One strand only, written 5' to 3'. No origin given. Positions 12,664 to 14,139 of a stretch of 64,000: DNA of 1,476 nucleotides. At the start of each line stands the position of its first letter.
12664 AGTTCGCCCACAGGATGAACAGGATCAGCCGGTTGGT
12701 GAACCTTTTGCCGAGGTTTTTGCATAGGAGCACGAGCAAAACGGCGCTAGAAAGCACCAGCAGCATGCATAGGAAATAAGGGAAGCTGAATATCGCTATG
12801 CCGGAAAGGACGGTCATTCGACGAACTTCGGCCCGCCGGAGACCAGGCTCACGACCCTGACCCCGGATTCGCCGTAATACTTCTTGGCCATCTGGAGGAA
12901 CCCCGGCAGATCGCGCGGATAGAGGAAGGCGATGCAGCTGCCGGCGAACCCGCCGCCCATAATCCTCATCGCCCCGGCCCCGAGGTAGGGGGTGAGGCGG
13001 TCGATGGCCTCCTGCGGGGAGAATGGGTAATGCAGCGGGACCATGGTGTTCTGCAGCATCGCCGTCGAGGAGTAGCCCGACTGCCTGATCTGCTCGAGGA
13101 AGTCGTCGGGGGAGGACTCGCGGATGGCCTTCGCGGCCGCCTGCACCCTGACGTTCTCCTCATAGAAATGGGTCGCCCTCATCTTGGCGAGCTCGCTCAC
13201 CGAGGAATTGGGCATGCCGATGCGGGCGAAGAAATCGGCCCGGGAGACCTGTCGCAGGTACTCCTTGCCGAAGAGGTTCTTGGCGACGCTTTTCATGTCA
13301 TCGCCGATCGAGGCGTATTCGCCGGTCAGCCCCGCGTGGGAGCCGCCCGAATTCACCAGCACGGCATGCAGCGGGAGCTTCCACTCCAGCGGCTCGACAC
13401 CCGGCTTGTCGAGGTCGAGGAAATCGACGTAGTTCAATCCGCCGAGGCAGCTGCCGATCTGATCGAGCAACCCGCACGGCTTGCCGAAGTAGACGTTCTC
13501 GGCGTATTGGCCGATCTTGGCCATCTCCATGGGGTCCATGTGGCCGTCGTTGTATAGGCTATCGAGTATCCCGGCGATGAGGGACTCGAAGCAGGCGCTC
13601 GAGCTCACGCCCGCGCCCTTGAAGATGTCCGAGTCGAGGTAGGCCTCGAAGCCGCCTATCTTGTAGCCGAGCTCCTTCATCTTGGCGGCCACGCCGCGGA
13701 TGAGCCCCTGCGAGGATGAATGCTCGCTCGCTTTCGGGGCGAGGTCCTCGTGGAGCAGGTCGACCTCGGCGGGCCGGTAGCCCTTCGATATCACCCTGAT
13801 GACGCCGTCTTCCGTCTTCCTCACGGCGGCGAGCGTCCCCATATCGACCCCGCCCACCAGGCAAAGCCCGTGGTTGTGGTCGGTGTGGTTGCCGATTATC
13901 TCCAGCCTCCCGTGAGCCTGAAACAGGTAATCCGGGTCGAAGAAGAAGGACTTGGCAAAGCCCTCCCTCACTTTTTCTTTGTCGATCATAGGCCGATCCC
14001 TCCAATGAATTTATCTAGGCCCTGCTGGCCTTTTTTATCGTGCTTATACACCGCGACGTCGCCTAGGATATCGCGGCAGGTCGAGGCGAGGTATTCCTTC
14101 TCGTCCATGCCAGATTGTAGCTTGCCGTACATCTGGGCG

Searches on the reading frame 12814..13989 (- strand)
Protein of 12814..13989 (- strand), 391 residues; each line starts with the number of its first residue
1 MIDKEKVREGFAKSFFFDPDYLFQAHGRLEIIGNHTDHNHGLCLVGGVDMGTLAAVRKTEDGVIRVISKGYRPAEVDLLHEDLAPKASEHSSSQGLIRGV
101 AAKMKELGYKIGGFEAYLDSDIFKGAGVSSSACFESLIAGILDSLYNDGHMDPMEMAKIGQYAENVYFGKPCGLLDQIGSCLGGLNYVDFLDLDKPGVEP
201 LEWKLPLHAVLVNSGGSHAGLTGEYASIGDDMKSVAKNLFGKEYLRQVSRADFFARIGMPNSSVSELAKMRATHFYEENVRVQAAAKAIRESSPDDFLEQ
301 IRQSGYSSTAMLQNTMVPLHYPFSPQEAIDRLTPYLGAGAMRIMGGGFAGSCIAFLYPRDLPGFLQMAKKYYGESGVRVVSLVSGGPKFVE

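Call 57: search_protein_families(library=pfam, proteins=[window:12814-13989:-], max_evalue=0.0001)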
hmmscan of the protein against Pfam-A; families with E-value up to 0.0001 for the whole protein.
window:12814-13989:- (391 aa): 2 families
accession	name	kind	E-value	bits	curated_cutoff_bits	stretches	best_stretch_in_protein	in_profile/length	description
PF10509.15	GalKase_gal_bdg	-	2.6e-13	49.8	23.1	1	11-58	3-49/49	Galactokinase galactose-binding signature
PF00288.32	GHMP_kinases_N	-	5.7e-13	49.3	22.3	1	96-184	2-87/87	GHMP kinases N terminal domain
